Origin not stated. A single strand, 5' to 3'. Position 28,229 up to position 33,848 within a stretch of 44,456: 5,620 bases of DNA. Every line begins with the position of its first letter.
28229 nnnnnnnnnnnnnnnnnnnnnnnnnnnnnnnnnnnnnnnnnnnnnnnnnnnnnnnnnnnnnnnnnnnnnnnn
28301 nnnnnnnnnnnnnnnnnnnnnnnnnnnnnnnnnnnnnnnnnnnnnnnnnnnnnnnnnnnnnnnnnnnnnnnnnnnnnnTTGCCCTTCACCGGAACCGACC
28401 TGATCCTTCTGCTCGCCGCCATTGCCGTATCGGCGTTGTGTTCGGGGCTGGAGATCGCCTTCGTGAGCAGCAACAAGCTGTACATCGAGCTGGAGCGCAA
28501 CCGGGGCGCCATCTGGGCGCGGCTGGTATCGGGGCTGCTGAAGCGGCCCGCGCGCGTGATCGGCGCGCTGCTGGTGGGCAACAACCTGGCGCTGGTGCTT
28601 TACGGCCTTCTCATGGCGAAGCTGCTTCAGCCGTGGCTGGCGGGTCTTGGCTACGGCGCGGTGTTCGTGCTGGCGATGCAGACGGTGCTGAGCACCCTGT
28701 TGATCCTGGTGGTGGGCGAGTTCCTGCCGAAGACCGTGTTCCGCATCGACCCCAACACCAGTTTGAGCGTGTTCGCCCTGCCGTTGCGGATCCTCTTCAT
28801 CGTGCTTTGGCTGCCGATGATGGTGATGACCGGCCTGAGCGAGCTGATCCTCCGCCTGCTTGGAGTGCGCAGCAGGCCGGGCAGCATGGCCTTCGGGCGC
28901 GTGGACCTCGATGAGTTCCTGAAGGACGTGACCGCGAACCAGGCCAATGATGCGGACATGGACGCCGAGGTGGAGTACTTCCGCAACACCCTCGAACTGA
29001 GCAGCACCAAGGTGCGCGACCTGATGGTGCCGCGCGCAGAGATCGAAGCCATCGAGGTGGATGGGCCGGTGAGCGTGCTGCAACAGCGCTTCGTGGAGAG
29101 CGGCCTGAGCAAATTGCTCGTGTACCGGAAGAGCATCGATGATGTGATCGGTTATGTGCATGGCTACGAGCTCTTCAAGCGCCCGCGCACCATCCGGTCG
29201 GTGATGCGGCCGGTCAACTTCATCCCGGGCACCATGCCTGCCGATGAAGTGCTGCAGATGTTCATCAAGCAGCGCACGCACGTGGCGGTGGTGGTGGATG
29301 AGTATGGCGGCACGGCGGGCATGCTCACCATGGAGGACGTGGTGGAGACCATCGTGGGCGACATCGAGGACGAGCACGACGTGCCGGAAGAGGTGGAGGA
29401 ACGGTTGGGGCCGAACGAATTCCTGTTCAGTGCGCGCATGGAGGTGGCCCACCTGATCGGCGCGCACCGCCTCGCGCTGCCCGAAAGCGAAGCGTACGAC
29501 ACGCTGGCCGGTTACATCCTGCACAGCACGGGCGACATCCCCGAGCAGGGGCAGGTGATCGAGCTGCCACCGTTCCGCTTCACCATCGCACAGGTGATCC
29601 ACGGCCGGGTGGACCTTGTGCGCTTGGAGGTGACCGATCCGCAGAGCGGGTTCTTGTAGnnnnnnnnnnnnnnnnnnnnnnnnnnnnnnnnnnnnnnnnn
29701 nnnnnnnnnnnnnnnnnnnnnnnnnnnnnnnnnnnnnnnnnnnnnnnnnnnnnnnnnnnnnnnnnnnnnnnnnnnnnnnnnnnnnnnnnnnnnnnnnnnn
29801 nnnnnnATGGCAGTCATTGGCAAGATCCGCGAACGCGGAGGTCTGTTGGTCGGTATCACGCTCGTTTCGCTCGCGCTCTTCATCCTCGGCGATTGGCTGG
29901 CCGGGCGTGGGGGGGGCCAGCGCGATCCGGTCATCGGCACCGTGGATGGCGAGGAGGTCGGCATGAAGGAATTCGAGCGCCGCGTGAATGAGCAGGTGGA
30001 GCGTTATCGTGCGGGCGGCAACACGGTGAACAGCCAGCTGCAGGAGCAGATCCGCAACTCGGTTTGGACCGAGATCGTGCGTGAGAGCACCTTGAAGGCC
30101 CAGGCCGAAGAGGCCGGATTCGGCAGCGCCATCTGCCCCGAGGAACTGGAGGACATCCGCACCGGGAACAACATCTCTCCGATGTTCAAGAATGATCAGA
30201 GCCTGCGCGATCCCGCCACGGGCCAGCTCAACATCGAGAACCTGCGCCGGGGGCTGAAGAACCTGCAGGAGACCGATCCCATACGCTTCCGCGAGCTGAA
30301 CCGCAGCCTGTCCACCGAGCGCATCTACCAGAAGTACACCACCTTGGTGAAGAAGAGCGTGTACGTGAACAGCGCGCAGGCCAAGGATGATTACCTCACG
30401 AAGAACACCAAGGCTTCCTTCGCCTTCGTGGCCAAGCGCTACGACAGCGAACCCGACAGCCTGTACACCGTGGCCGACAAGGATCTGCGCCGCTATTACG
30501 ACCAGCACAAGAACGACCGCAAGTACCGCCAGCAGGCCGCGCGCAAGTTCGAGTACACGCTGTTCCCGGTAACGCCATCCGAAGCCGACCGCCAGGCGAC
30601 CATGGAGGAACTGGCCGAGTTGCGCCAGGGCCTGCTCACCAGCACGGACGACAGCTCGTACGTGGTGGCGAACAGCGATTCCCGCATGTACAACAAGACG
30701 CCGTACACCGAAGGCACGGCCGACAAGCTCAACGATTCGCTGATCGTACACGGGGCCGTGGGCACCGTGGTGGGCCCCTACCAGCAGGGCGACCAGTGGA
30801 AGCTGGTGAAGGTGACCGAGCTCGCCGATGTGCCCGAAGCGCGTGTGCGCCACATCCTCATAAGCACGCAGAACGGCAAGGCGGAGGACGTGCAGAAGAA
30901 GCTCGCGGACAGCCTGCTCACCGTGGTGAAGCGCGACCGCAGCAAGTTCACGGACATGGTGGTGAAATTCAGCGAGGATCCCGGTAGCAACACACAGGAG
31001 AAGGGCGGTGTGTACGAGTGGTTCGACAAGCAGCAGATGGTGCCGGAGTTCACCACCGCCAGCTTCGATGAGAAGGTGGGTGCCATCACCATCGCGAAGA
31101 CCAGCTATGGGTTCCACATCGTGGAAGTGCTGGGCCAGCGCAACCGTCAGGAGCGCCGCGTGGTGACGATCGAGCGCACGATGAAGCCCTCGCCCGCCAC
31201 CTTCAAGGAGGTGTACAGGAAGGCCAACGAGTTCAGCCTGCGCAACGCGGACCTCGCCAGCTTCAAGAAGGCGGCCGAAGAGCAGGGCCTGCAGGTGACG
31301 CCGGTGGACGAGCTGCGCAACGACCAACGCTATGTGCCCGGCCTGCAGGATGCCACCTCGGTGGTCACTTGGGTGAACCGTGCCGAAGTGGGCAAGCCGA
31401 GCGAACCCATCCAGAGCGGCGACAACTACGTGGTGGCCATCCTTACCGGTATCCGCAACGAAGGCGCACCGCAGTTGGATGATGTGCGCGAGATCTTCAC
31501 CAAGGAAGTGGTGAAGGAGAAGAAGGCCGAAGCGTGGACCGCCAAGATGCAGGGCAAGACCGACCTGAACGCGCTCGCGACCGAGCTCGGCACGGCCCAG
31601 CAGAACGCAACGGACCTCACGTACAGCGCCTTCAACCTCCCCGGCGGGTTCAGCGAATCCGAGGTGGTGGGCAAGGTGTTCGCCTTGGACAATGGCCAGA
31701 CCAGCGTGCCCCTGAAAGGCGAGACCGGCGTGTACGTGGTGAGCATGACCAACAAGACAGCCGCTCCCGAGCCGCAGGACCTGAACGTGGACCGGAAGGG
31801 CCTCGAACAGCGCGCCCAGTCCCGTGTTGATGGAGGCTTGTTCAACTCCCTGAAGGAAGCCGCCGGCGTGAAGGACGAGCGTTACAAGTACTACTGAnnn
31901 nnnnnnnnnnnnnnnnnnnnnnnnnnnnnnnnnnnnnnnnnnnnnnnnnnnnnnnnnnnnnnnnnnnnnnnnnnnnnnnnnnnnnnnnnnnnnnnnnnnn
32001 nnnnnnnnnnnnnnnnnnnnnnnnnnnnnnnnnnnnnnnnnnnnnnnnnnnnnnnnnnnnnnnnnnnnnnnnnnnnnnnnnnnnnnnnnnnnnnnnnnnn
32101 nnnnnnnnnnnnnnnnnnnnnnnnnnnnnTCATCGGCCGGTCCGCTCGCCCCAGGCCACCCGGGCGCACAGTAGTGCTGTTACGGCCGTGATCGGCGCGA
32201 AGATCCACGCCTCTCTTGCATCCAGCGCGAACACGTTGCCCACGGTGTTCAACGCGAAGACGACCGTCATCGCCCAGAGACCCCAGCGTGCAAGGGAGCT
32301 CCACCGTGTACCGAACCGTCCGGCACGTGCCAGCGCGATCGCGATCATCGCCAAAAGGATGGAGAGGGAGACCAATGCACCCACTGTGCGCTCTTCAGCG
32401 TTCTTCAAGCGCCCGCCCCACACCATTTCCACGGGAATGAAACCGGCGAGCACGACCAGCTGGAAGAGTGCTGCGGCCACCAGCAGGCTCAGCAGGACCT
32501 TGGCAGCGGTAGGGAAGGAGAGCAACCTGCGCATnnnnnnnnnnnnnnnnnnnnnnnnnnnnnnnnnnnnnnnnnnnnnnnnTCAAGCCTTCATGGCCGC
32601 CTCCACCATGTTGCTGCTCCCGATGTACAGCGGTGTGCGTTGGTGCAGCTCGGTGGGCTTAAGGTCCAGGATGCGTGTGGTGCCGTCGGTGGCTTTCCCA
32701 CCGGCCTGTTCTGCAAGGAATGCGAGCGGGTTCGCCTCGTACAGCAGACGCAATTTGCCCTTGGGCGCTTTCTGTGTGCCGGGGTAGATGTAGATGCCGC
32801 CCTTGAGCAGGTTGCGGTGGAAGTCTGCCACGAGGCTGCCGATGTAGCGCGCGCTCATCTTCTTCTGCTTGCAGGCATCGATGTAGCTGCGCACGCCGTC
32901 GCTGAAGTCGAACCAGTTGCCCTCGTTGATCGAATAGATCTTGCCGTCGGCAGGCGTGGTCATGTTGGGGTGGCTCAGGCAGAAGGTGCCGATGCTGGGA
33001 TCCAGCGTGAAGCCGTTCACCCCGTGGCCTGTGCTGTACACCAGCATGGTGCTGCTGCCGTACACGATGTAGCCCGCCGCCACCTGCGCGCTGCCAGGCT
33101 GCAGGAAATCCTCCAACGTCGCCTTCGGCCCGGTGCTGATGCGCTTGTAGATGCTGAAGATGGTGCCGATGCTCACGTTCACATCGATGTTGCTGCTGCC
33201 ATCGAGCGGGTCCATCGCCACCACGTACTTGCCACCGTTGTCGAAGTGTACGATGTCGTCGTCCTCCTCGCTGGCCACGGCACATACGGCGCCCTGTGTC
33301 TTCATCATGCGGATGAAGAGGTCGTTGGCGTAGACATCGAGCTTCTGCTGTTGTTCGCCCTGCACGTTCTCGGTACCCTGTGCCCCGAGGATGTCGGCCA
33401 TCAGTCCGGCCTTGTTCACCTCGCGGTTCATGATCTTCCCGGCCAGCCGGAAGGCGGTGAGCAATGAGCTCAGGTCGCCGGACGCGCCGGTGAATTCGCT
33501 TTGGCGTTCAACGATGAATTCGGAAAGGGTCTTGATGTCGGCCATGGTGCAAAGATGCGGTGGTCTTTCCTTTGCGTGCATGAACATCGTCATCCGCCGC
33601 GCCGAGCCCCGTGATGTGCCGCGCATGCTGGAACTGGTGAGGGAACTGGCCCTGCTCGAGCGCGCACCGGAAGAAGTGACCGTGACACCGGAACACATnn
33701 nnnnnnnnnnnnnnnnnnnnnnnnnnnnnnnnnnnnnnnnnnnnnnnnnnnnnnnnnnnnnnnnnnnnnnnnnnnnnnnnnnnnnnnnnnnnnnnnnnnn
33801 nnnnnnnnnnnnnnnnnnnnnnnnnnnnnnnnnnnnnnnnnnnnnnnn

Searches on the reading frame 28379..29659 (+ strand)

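Call 70: search_protein_families(library=pfam, proteins=[window:28379-29659:+], max_evalue=0.00001)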
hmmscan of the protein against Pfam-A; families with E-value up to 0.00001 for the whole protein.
window:28379-29659:+ (426 aa): 3 families
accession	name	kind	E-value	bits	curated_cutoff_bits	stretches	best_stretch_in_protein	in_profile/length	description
PF01595.25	CNNM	-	1e-29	104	28.4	1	9-178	1-165/181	Cyclin M transmembrane N-terminal domain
PF03471.22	CorC_HlyC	-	1e-16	61.2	27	1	342-418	2-79/81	Transporter associated domain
PF00571.33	CBS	-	4.2e-10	40.2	24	1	273-326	2-56/57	CBS domain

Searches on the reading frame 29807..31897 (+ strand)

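Call 70: search_protein_families(library=pfam, proteins=[window:29807-31897:+], max_evalue=0.00001)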
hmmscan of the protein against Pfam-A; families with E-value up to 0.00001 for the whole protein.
window:29807-31897:+ (696 aa): 5 families
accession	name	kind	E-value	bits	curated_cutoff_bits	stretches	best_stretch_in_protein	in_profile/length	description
PF13616.12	Rotamase_3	-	1.8e-29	103.1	22.5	1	332-444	5-115/116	PPIC-type PPIASE domain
PF13623.11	SurA_N_2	-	2.2e-21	76.7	28.5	1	5-147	2-142/145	SurA-like N-terminal domain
PF00639.27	Rotamase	-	1.1e-19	71.6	21.7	1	349-441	1-95/97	PPIC-type PPIASE domain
PF13145.12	Rotamase_2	-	3.1e-19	70.4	27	0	567-653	26-111/121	PPIC-type PPIASE domain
PF13624.11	SurA_N_3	-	1.2e-08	35.4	27.2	1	15-106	16-107/162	SurA-like N-terminal domain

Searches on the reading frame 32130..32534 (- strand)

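Call 22: search_protein_families(library=pfam, proteins=[window:32130-32534:-])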
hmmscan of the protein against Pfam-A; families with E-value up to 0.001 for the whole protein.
window:32130-32534:- (134 aa): 1 family
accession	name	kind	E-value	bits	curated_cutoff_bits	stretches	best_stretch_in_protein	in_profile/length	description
PF14325.12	DUF4383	-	0.00035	21.3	27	1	18-123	5-112/125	Domain of unknown function (DUF4383)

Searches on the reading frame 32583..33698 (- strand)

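Call 70: search_protein_families(library=pfam, proteins=[window:32583-33698:-], max_evalue=0.00001)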
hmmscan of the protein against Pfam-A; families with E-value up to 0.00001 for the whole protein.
window:32583-33698:- (371 aa): 2 families
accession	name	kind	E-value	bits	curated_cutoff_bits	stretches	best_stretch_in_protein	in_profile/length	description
PF00316.25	FBPase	-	5.9e-76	254.8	34.8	1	56-244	1-191/191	Fructose-1-6-bisphosphatase, N-terminal domain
PF18913.5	FBPase_C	-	1.3e-49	167.7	27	1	249-369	2-123/127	Fructose-1-6-bisphosphatase, C-terminal domain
